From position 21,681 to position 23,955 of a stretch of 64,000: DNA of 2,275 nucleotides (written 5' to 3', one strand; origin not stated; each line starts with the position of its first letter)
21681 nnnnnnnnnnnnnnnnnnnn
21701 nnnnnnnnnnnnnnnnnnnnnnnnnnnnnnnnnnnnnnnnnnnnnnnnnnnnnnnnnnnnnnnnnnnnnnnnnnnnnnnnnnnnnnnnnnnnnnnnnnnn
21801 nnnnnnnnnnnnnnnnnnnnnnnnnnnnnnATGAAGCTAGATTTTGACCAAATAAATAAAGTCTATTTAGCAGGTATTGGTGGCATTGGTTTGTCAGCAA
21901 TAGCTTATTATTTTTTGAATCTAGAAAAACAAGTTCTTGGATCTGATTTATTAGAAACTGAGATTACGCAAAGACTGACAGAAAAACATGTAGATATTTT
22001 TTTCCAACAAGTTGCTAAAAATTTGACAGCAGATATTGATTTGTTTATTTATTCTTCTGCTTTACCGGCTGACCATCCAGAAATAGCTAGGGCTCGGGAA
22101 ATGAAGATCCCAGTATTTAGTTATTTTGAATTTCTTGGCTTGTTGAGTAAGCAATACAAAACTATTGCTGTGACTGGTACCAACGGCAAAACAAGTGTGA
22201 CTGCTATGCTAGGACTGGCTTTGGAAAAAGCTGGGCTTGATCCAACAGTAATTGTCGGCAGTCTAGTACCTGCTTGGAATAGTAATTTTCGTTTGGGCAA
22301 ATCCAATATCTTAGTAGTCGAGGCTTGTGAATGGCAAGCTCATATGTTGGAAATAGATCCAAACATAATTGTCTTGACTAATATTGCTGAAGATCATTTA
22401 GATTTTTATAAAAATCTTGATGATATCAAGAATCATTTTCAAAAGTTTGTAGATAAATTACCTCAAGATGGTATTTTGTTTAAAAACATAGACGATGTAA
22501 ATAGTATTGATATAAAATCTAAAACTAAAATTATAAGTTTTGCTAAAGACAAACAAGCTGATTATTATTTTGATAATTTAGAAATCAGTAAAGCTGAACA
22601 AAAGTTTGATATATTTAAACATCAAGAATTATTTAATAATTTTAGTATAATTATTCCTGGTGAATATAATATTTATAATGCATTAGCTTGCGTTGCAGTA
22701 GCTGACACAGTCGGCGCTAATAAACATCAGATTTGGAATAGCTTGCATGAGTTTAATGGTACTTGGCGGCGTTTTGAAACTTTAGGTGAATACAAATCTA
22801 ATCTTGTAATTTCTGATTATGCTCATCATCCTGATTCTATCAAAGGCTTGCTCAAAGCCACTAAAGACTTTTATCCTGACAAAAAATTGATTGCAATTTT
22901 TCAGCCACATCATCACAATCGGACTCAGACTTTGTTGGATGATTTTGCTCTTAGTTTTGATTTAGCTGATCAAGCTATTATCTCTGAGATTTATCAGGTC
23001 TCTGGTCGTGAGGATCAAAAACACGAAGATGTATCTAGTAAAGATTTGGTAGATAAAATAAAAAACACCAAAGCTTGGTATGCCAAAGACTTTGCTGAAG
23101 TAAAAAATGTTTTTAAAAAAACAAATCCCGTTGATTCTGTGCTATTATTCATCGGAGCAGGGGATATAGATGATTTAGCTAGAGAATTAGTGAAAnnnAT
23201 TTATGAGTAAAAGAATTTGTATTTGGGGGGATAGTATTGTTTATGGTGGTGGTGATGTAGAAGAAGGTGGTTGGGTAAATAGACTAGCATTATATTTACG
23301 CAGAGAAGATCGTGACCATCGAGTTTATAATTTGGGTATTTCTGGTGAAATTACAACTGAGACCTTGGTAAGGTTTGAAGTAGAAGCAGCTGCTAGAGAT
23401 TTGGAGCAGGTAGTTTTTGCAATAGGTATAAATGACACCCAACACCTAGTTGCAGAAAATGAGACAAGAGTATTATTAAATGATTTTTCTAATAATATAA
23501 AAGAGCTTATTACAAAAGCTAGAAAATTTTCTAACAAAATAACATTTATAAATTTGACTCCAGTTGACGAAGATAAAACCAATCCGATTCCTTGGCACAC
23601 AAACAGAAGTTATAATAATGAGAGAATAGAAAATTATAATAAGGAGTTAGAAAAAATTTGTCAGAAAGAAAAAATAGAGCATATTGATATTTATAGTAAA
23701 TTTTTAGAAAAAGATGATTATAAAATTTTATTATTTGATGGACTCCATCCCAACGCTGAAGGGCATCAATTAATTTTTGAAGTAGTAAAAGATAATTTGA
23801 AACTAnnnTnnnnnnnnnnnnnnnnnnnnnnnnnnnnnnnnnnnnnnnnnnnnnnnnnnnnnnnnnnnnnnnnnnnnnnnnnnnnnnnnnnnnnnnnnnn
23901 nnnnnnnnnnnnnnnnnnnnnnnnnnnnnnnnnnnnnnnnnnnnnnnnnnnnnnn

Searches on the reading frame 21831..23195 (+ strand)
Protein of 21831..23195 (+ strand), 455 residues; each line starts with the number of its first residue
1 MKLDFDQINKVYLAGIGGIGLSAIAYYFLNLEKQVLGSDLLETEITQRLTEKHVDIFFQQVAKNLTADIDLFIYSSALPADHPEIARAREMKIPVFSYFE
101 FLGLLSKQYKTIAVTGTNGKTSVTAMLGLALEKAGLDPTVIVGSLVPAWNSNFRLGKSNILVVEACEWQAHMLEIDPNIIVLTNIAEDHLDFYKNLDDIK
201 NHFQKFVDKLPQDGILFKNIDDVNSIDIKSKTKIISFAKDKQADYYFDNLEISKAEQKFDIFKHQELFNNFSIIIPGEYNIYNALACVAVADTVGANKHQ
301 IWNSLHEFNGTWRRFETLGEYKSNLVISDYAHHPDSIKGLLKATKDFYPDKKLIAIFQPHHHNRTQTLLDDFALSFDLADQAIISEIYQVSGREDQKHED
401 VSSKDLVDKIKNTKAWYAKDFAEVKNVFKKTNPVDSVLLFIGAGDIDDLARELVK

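Call 61: search_protein_families(library=pfam, proteins=[window:21831-23195:+], max_evalue=0.00001)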
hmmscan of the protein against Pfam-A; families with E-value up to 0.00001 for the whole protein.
window:21831-23195:+ (455 aa): 3 families
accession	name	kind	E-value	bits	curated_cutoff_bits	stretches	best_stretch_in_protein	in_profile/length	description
PF08245.18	Mur_ligase_M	-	8.2e-32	111.2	24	1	114-291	1-200/200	Mur ligase middle domain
PF01225.30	Mur_ligase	-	6e-17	62.2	21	1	11-109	2-94/95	Mur ligase family, catalytic domain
PF02875.26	Mur_ligase_C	-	9.6e-16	59.2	28.4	1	313-439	1-123/127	Mur ligase, glutamate ligase domain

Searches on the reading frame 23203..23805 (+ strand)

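Call 61: search_protein_families(library=pfam, proteins=[window:23203-23805:+], max_evalue=0.00001)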
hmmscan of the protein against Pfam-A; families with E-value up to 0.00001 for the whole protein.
window:23203-23805:+ (201 aa): 2 families
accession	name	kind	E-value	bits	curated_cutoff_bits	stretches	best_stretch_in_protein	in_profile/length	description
PF13472.12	Lipase_GDSL_2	-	1.3e-27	97.9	32.9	1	9-190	3-178/178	GDSL-like Lipase/Acylhydrolase family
PF00657.28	Lipase_GDSL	-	2.5e-20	74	23.6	1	9-194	5-207/208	GDSL-like Lipase/Acylhydrolase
